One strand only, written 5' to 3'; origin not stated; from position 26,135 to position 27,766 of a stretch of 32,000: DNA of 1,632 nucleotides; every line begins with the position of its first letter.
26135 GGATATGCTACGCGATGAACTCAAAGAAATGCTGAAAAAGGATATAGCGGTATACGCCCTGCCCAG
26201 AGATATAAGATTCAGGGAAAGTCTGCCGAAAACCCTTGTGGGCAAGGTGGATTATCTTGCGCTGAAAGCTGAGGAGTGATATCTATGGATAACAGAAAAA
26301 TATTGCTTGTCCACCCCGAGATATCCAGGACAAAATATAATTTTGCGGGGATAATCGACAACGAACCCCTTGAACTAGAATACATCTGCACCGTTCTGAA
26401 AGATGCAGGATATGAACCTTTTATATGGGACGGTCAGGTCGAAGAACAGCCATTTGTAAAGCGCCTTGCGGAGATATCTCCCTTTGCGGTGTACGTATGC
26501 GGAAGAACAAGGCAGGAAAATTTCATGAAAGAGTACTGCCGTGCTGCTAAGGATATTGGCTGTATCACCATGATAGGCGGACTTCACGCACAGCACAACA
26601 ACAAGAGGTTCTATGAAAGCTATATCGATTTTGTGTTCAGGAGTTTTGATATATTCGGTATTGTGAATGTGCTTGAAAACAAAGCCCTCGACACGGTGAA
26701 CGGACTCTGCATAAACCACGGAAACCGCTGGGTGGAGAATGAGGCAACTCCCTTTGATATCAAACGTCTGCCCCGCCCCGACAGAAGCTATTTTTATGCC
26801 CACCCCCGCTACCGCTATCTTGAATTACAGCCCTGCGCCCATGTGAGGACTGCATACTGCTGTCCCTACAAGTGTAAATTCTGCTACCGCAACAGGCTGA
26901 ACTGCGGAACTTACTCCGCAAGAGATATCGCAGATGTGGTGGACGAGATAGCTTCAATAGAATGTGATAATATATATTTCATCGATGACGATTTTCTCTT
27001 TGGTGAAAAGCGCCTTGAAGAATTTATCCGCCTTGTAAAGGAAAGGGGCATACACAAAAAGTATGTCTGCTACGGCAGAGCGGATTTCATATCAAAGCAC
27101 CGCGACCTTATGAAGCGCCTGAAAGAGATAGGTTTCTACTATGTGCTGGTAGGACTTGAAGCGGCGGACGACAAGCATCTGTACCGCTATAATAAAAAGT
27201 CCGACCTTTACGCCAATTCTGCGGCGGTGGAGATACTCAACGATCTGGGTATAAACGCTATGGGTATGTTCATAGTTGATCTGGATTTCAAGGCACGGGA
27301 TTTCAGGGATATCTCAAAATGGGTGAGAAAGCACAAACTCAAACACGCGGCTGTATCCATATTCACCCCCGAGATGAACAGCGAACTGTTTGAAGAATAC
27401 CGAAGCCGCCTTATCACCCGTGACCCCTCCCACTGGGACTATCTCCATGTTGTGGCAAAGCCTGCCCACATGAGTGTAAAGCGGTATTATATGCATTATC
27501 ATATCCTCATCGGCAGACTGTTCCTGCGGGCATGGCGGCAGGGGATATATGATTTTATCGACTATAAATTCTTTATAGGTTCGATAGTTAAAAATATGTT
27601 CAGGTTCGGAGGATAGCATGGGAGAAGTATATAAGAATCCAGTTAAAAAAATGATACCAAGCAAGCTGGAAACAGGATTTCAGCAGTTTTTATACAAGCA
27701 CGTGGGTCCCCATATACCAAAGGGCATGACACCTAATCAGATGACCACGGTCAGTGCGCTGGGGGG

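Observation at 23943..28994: Tightly coupled five-gene lipid-type operon combining a B12-radical SAM enzyme with phospholipid-building enzymes, a candidate pathway for an unusual lipid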

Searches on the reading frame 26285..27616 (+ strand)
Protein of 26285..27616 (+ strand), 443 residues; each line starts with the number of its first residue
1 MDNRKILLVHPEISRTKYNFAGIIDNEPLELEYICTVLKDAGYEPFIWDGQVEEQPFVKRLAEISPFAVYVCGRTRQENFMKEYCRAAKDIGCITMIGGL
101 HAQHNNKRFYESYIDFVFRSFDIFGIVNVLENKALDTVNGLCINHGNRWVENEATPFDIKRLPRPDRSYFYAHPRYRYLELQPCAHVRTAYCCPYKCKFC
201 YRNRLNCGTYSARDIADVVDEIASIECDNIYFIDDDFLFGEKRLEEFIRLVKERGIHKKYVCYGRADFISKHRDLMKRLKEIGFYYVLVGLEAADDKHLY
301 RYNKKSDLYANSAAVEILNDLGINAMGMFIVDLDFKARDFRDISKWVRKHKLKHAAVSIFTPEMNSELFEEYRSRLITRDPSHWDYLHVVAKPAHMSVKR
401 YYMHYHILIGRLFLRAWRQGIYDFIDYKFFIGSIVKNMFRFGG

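Call 3: search_protein_families(library=pfam, proteins=[window:26285-27616:+], max_evalue=0.01)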
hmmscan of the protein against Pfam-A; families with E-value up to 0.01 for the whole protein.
window:26285-27616:+ (443 aa): 2 families
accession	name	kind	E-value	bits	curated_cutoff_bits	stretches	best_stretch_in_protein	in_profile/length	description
PF04055.27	Radical_SAM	-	5.4e-15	56.4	29.5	1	191-332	5-150/166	Radical SAM superfamily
PF02310.24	B12-binding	-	9.5e-09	35.6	32.1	1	26-118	12-109/121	B12 binding domain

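Call 4: search_protein_families(library=ncbifam, proteins=[window:26285-27616:+], max_evalue=0.01)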
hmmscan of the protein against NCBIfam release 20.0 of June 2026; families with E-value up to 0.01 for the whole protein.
window:26285-27616:+ (443 aa): 17 families
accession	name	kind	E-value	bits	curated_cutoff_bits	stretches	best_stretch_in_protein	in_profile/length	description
TIGR04367.1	HpnR_B12_rSAM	equivalog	2e-39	135.4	650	1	5-403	2-403/490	hopanoid C-3 methylase HpnR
TIGR02026.1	BchE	equivalog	5.7e-34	117.8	481.35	1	5-406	1-421/497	magnesium-protoporphyrin IX monomethyl ester anaerobic oxidative cyclase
TIGR04479.1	bcpD_PhpK_rSAM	subfamily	8e-23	80.6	600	1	129-331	191-389/504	PhpK family radical SAM P-methyltransferase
TIGR03471.1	HpnJ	equivalog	1e-15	57.6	577.6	1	92-373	98-388/472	hopanoid biosynthesis associated radical SAM protein HpnJ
NF040546.1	rSAM_CUAEP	equivalog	2.2e-12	46.4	500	1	27-351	12-342/468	CUAEP/CCAEP-tail radical SAM (seleno)protein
TIGR04295.1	B12_rSAM_oligo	hypoth_equivalog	8.2e-12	44.5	400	1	6-248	2-266/422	TIGR04295 family B12-binding domain-containing radical SAM protein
NF040542.1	rSAM_RCCLKC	equivalog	3.8e-11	42.8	450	1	87-354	74-354/423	arsinothricin biosynthesis radical SAM protein ArsL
TIGR04072.2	rSAM_ladder_B12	equivalog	1.3e-10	40.5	360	1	178-307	174-305/443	lipid biosynthesis B12-binding/radical SAM protein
NF050148.1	rSAM_ApyD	equivalog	7.5e-08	31.2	750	1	95-342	106-357/645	RiPP biosynthesis radical SAM protein ApyD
NF033070.1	rSAM_AprD4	equivalog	1.5e-06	27.4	500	1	161-338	172-353/456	AprD4 family radical SAM diol-dehydratase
TIGR04014.1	B12_SAM_MJ_0865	equivalog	3.9e-06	25.9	360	1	185-370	161-356/434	methyl-coenzyme M reductase glutamine C-methyltransferase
TIGR04385.1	B12_rSAM_cofa1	equivalog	0.00014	21.2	450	1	138-272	148-287/438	B12 lower ligand biosynthesis radical SAM protein BzaD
TIGR04013.1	B12_SAM_MJ_1487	hypoth_equivalog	0.00017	20.6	251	1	76-241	55-212/382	TIGR04013 family B12-binding domain/radical SAM domain-containing protein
NF045585.1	rSAM_slr0320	equivalog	0.0016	17.1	775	1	186-300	237-356/511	photosystem II high light acclimation radical SAM protein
TIGR04190.1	B12_SAM_Ta0216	equivalog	0.0031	16.1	500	1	182-314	217-353/554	TIGR04190 family B12-binding domain/radical SAM domain protein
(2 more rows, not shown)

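Call 7: find_homologous_proteins(query=window:26285-27616:+, max_evalue=1e-10)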
Query window:26285-27616:+ (443 aa): 426 proteins with E <= 1e-10 among 3671 candidates; the best 120 are listed.
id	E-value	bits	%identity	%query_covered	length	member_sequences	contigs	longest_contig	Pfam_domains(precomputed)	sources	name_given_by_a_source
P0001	0.0e+0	1030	98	100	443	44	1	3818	PF04055.28,PF02310.25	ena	-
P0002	5.1e-272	921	87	100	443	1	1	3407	PF04055.28,PF02310.25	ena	-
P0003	2.3e-262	889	82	100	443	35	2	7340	PF04055.28,PF02310.25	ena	-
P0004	1.6e-260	883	83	100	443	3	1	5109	PF04055.28,PF02310.25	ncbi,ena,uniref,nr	ncbi:radical SAM protein [uncultured Ruminococcus sp.]|uniref:B12-binding domain-containing radical 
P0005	7.6e-260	880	81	100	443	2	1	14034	PF04055.28,PF02310.25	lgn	-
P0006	5.7e-229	779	73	100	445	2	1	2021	PF04055.28,PF02310.25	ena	-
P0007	2.0e-218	744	70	100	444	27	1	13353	PF04055.28,PF02310.25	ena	-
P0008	1.2e-217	741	71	100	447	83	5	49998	PF04055.28,PF02310.25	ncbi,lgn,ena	-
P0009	7.7e-217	739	68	100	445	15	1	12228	PF04055.28,PF02310.25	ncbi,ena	-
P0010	4.7e-216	736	70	100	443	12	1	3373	PF04055.28,PF02310.25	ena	-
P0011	6.3e-215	732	69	100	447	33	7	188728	PF04055.28,PF02310.25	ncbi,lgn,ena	-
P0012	1.1e-214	732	69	100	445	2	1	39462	PF04055.28,PF02310.25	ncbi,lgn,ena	-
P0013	1.6e-214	731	67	100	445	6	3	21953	PF04055.28,PF02310.25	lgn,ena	-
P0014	1.7e-214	731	70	100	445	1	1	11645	PF04055.28,PF02310.25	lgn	-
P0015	1.5e-213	728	70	100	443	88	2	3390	PF04055.28,PF02310.25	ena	-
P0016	4.1e-212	723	70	100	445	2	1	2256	PF04055.28,PF02310.25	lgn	-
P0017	7.9e-211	719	66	100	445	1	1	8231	PF04055.28,PF02310.25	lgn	-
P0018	1.8e-210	718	68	100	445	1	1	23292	PF04055.28,PF02310.25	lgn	-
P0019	2.3e-210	717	69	100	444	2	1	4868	PF04055.28,PF02310.25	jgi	-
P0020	4.3e-210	716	68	100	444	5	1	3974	PF04055.28,PF02310.25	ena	-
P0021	4.5e-210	716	69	100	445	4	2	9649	PF04055.28,PF02310.25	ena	-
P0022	9.1e-210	715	67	100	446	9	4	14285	PF04055.28,PF02310.25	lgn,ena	-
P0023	1.4e-209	715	68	100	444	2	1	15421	PF04055.28,PF02310.25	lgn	-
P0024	2.8e-209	714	69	100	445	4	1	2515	PF04055.28,PF02310.25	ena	-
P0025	2.8e-209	714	69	100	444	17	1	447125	PF04055.28,PF02310.25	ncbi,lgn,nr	nr:B12-binding domain-containing radical SAM protein [Ruminococcus flavefaciens]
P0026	2.9e-208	710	67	100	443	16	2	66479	PF04055.28,PF02310.25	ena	-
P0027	5.6e-208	709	69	100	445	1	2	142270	PF04055.28,PF02310.25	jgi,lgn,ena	-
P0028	6.2e-208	709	69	100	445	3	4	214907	PF04055.28,PF02310.25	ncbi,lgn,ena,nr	ncbi:MAG: radical SAM protein [Ruminococcus sp.]|nr:radical SAM protein [Ruminococcus sp.]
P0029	6.9e-208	709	67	100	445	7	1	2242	PF04055.28,PF02310.25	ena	-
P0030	7.2e-208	709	67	100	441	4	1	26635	PF04055.28,PF02310.25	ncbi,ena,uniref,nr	ncbi:B12-binding domain-containing radical SAM protein [Ruminococcus flavefaciens]|uniref:B12-bindin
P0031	9.9e-208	709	67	100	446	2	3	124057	PF04055.28,PF02310.25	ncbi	-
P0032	1.2e-207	708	67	100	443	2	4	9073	PF04055.28,PF02310.25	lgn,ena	-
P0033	1.4e-207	708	68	100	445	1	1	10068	PF04055.28,PF02310.25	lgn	-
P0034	1.5e-207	708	66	100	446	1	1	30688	PF04055.28,PF02310.25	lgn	-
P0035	2.2e-207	708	67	100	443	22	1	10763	PF04055.28,PF02310.25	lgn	-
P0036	3.2e-207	707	66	100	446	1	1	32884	PF04055.28,PF02310.25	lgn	-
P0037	1.4e-206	705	67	100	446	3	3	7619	PF04055.28,PF02310.25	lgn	-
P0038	3.6e-206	704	66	100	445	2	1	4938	PF04055.28,PF02310.25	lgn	-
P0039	3.8e-206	703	66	100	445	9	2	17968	PF04055.28,PF02310.25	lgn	-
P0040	8.9e-206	702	68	100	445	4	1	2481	PF04055.28,PF02310.25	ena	-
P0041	9.2e-206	702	67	100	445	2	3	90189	PF04055.28,PF02310.25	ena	-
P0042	1.1e-205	702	67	100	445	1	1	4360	PF04055.28,PF02310.25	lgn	-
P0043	7.7e-205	699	67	98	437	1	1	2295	PF04055.28,PF02310.25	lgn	-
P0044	5.4e-204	696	67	100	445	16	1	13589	PF04055.28,PF02310.25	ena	-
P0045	6.3e-203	693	66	100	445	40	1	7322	PF04055.28,PF02310.25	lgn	-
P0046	1.6e-202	692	66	100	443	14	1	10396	PF04055.28,PF02310.25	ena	-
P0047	2.0e-202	691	65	100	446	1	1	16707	PF04055.28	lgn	-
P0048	2.3e-202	691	65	100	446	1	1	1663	PF04055.28,PF02310.25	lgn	-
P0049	5.1e-202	690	64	100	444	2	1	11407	PF04055.28,PF02310.25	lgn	-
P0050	2.1e-201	688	65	99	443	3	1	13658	PF04055.28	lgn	-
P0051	2.5e-201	688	65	100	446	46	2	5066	PF04055.28,PF02310.25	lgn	-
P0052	3.6e-201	687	66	100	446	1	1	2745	PF04055.28,PF02310.25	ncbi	-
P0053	7.8e-201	686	65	100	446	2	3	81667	PF04055.28,PF02310.25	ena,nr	nr:radical SAM protein [Eubacterium sp.]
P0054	1.5e-200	685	65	99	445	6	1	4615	PF04055.28,PF02310.25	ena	-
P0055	1.9e-200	685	65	100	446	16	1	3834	PF04055.28,PF02310.25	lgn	-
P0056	5.6e-200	683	65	100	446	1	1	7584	PF04055.28,PF02310.25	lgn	-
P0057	6.9e-200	683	65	99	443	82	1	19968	PF04055.28,PF02310.25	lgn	-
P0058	3.4e-199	681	64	100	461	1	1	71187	PF04055.28,PF02310.25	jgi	-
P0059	8.9e-199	679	64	100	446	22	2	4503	PF04055.28,PF02310.25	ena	-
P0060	8.1e-198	676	65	100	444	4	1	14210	PF04055.28,PF02310.25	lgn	-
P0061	1.4e-197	675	64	99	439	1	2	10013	PF04055.28,PF02310.25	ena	-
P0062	4.3e-197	674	65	100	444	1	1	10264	PF04055.28,PF02310.25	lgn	-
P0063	8.4e-197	673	64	99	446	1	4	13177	PF04055.28,PF02310.25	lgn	-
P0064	8.5e-197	673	64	100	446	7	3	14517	PF04055.28,PF02310.25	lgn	-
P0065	9.5e-197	672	63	99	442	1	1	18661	PF04055.28,PF02310.25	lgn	-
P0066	1.2e-196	672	63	100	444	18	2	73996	PF04055.28,PF02310.25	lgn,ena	-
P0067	1.3e-196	672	63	100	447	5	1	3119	PF04055.28,PF02310.25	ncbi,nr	ncbi:MAG TPA: radical SAM protein [Clostridiales bacterium]|nr:radical SAM protein [Clostridiales ba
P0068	3.3e-196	671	66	100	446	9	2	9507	PF04055.28,PF02310.25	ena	-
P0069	6.5e-196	670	62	100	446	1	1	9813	PF04055.28,PF02310.25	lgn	-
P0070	7.0e-196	670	64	100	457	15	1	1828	PF04055.28,PF02310.25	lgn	-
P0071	2.9e-195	668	63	100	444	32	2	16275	PF04055.28,PF02310.25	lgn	-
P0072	6.5e-195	666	63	100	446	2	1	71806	PF04055.28,PF02310.25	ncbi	-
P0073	1.2e-194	666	65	100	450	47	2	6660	PF04055.28,PF02310.25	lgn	-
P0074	2.3e-194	665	64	99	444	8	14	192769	PF04055.28,PF02310.25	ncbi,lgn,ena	-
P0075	1.6e-193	662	64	99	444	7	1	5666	PF04055.28,PF02310.25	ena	-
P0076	6.8e-193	660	64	99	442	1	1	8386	PF04055.28,PF02310.25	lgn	-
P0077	1.5e-192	659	62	99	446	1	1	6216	PF04055.28,PF02310.25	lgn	-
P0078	1.9e-192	658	63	100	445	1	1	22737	PF04055.28,PF02310.25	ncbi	-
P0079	2.2e-191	655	60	100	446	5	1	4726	PF04055.28,PF02310.25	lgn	-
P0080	5.2e-190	650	62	99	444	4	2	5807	PF04055.28,PF02310.25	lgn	-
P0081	3.9e-189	647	61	99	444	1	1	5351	PF04055.28,PF02310.25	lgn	-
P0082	1.1e-188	646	61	99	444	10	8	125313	PF04055.28,PF02310.25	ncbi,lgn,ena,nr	ncbi:MAG: radical SAM protein [Ruminococcus sp.]|nr:radical SAM protein [Ruminococcus sp.]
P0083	1.0e-187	643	61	100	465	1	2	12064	PF04055.28,PF02310.25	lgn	-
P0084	2.9e-187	641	60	100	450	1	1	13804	PF04055.28,PF02310.25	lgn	-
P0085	1.1e-186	639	66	92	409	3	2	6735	PF04055.28,PF02310.25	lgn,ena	-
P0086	1.4e-186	639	60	99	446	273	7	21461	PF04055.28,PF02310.25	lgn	-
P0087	5.2e-186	637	60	99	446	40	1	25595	PF04055.28,PF02310.25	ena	-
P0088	1.9e-185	635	65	92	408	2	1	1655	PF04055.28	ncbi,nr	ncbi:MAG: radical SAM protein, partial [Oscillospiraceae bacterium]|nr:radical SAM protein [Oscillos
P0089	2.9e-185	635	60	99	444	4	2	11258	PF04055.28,PF02310.25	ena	-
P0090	3.9e-185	634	61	99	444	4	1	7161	PF04055.28,PF02310.25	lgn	-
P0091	4.2e-184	631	60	100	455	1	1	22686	PF04055.28,PF02310.25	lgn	-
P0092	6.7e-183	627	58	100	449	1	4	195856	PF04055.28,PF02310.25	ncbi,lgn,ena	-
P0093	2.8e-179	615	58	99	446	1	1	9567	PF04055.28,PF02310.25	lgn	-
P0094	4.4e-179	614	60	98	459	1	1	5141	PF04055.28,PF02310.25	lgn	-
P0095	2.0e-178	612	58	99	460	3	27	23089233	PF04055.28,PF02310.25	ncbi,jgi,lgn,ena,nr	ncbi:MAG: radical SAM protein [Clostridiales bacterium]|jgi:radical SAM superfamily enzyme YgiQ (UPF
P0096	5.6e-178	611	59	99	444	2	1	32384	PF04055.28,PF02310.25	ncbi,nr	ncbi:B12-binding domain-containing radical SAM protein [Clostridia bacterium]|nr:B12-binding domain-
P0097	1.6e-177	609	58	99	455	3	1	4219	PF04055.28,PF02310.25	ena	-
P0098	2.1e-177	609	59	99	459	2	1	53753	PF04055.28,PF02310.25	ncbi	-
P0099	7.4e-177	607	60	98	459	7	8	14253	PF04055.28,PF02310.25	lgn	-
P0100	3.1e-176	605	58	99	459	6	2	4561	PF04055.28,PF02310.25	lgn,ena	-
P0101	3.8e-176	605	59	99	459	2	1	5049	PF04055.28,PF02310.25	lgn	-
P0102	3.9e-176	605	59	99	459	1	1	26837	PF04055.28,PF02310.25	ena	-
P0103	4.4e-176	604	59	99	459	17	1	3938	PF04055.28,PF02310.25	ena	-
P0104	5.5e-176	604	58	99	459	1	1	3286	PF04055.28,PF02310.25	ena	-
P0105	1.6e-175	603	58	99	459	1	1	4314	PF04055.28,PF02310.25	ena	-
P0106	2.2e-175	602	57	99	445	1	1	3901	PF04055.28,PF02310.25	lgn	-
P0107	2.3e-175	602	59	98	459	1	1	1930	PF04055.28,PF02310.25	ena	-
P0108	3.0e-175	602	58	98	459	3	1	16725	PF04055.28,PF02310.25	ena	-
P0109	3.1e-175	602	59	98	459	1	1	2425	PF04055.28,PF02310.25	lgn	-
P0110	5.8e-175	601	59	99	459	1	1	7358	PF04055.28,PF02310.25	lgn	-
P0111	6.1e-175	601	58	99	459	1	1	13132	PF04055.28,PF02310.25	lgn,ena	-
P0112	6.4e-175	601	58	99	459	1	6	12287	PF04055.28,PF02310.25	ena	-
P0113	6.5e-175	600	60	98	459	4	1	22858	PF04055.28,PF02310.25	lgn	-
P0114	6.7e-175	600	58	99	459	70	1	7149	PF04055.28,PF02310.25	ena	-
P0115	9.3e-175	600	58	99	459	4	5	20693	PF04055.28,PF02310.25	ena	-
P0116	9.6e-175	600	59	98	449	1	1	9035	PF04055.28,PF02310.25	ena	-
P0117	9.9e-175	600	59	99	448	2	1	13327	PF04055.28,PF02310.25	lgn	-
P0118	1.4e-174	599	57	99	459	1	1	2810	PF04055.28,PF02310.25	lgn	-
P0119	1.8e-174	599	58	99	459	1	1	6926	PF04055.28,PF02310.25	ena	-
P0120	5.5e-174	597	59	99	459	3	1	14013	PF04055.28,PF02310.25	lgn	-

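Call 10: find_encoding_contigs(protein=P0025, flank=8000, max_places=2)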
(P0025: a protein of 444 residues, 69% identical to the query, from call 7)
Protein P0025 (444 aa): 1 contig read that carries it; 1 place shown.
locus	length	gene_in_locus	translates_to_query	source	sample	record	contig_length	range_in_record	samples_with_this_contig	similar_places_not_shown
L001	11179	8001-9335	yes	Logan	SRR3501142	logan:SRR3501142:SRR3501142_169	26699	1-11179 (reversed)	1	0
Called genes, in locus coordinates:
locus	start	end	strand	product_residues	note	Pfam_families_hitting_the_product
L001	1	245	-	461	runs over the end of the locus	-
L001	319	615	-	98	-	PF06013:WXG100 (weak)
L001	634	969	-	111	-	PF06013:WXG100 (weak)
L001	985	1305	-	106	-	-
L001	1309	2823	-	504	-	PF12895:ANAPC3 (faint), PF13424:TPR_12 (faint), PF13428:TPR_14 (faint), PF13431:TPR_17 (faint), PF00515:TPR_1, PF07719:TPR_2, PF13181:TPR_8 (weak), PF13414:TPR_11, +5 more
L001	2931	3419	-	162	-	-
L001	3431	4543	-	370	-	-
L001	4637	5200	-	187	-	-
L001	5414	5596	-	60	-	-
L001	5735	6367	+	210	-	PF01553:Acyltransferase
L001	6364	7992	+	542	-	PF00501:AMP-binding, PF13193:AMP-binding_C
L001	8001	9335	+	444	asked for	PF02310:B12-binding, PF04055:Radical_SAM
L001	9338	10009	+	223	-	PF01066:CDP-OH_P_transf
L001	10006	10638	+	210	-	-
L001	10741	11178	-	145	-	?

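Call 11: find_encoding_contigs(protein=P0095, flank=8000, max_places=3)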
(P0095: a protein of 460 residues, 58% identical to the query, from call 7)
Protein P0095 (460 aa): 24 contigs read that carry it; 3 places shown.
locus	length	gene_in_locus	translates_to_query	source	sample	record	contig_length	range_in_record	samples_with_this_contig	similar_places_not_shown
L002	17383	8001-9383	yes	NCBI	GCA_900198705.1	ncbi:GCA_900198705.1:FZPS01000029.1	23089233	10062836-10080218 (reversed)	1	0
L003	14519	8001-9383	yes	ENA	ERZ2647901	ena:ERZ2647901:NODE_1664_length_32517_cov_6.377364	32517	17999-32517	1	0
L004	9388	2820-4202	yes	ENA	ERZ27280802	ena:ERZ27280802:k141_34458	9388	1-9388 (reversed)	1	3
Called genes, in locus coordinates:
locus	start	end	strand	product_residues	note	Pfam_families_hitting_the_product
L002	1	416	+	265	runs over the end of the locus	PF13091:PLDc_2, PF09565:RE_NgoFVII (weak), PF00614:PLDc (faint), PF17726:DpnI_C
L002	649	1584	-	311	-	PF13391:HNH_2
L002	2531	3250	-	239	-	PF24686:FLQE3_permease, PF12698:ABC2_membrane_3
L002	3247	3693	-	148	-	PF13304:AAA_21 (weak)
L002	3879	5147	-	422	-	PF01609:DDE_Tnp_1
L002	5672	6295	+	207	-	PF01553:Acyltransferase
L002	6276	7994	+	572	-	PF00501:AMP-binding, PF13193:AMP-binding_C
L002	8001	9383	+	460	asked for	PF02310:B12-binding, PF04055:Radical_SAM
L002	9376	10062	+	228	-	PF01066:CDP-OH_P_transf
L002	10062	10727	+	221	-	-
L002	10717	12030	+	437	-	PF01467:CTP_transf_like, PF13714:PEP_mutase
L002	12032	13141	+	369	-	PF02776:TPP_enzyme_N, PF02775:TPP_enzyme_C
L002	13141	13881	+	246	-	PF00483:NTP_transferase (weak), PF12804:NTP_transf_3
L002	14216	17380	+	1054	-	PF13620:CarboxypepD_reg, PF13715:CarbopepD_reg_2, PF07715:Plug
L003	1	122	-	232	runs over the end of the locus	-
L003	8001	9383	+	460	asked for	PF02310:B12-binding, PF04055:Radical_SAM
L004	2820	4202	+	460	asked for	PF02310:B12-binding, PF04055:Radical_SAM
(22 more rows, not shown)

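Call 14: search_protein_representatives(protein=window:26285-27616:+)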
Query: 443 residues. Proteins with E-value up to 0.001 (for the whole library): 15593; up to 1e-10: 3280; up to 1e-30: 235. The best 150 are listed.
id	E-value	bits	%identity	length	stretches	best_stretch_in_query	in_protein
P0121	1.5e-166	571.3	55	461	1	2-443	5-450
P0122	2.5e-110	385.9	42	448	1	4-439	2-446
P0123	2.6e-99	349.6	41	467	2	134-431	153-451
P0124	3.7e-99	349.1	39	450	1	5-433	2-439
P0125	2.6e-93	329.8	41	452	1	5-408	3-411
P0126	5.2e-87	309.1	36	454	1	6-437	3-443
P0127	1.2e-83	298.0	39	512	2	138-418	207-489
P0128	1.7e-82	294.2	38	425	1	3-421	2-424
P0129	2.4e-82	293.7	54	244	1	205-439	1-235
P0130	2.7e-79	283.6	34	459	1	5-438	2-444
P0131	5.3e-79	282.7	36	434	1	5-409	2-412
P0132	1.2e-75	271.6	36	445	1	6-419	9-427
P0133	2.9e-75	270.3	38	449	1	20-415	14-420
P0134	2.4e-72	260.7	36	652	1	5-420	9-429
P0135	2.8e-72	260.5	34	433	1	5-416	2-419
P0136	3.0e-72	260.4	35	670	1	5-414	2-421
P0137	3.9e-72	260.0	35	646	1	6-414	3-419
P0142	2.0e-66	241.2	34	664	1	2-401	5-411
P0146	1.8e-62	228.1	31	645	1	4-420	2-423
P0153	6.4e-60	219.8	35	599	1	5-414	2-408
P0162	2.0e-56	208.2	31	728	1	21-404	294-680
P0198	2.0e-45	171.9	32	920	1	6-414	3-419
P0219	3.6e-42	161.2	31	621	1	14-415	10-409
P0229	1.2e-41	159.5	30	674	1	21-397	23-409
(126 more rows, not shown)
